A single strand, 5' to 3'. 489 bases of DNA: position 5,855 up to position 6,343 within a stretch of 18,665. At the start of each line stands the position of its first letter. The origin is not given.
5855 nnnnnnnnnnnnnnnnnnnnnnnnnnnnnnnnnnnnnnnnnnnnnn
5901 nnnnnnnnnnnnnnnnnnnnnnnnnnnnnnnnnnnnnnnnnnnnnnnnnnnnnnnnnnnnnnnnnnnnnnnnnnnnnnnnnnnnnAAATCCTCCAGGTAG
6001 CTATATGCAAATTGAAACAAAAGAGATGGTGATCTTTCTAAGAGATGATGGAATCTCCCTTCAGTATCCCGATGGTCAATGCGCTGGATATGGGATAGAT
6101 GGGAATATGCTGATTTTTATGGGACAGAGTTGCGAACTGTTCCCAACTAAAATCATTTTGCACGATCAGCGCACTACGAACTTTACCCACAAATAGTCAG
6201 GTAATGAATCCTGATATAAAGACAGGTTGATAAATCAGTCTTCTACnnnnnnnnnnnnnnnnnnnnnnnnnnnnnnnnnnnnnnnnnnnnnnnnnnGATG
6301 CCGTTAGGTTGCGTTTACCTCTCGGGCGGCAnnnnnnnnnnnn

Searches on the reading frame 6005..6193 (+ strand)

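Call 41: search_protein_families(library=pfam, proteins=[window:6005-6193:+], max_evalue=0.01)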
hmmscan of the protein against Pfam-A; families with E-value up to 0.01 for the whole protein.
window:6005-6193:+ (63 aa): 0 families

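Call 42: search_protein_families(library=phrogs, proteins=[window:6005-6193:+], max_evalue=0.001)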
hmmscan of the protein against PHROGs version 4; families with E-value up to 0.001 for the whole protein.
window:6005-6193:+ (63 aa): 1 family
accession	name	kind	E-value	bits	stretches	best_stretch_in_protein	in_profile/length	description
phrog_20632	-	unknown function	1.3e-47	160.7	1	1-63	14-76/76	-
